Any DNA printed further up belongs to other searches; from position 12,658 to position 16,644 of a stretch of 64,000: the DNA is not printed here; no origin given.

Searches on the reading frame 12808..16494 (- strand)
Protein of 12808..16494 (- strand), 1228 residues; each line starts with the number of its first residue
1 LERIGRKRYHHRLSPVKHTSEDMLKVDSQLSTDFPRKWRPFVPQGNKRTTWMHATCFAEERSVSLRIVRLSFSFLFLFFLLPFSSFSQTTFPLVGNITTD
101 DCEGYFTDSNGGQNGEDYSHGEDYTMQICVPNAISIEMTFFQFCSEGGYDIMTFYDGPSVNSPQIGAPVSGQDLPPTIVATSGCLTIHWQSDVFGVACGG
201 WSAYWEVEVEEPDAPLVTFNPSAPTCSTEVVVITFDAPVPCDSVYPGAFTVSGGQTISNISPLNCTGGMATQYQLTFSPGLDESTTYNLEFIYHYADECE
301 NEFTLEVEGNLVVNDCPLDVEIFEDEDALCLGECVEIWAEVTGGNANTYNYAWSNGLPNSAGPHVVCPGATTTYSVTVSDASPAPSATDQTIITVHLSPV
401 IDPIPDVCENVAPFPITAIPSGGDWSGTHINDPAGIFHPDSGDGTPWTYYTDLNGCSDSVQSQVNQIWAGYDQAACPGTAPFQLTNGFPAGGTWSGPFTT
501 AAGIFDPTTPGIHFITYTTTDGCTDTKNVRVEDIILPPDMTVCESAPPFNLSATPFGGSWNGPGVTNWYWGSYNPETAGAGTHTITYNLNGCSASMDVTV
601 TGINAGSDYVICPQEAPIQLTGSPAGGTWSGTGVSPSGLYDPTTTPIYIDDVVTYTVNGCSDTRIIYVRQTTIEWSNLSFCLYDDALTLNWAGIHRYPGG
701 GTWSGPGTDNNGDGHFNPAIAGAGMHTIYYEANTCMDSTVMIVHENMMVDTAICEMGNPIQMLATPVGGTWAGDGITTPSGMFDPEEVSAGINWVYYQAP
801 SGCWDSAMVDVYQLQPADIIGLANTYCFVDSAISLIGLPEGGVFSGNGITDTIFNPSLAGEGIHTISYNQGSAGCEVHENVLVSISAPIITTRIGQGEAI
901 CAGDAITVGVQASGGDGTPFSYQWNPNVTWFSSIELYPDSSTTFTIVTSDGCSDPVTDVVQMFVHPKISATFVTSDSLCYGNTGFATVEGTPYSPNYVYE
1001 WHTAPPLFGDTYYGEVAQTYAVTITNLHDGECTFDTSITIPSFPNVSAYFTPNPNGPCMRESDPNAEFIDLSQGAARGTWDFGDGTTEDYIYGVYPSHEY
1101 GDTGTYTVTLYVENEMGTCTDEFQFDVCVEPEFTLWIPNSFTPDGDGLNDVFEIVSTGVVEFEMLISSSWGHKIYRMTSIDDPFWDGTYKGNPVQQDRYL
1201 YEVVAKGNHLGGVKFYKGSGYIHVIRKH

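Call 58: search_protein_families(library=pfam, proteins=[window:12808-16494:-], max_evalue=0.00001)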
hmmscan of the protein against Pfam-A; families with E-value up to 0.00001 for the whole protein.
window:12808-16494:- (1228 aa): 4 families
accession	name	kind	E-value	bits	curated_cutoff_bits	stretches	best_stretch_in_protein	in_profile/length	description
PF18911.6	PKD_4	-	5.3e-13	49.3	27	1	1066-1122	24-78/85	PKD domain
PF00801.26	PKD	-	2.3e-09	37.5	23.5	1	1066-1124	17-77/80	PKD domain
PF13585.12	CHU_C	-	2.4e-09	37.6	27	1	1137-1205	3-72/86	CHU_C Type IX secretion signal domain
PF13573.12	SprB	-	4.5e-06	26.6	28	0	971-1003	1-34/37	SprB repeat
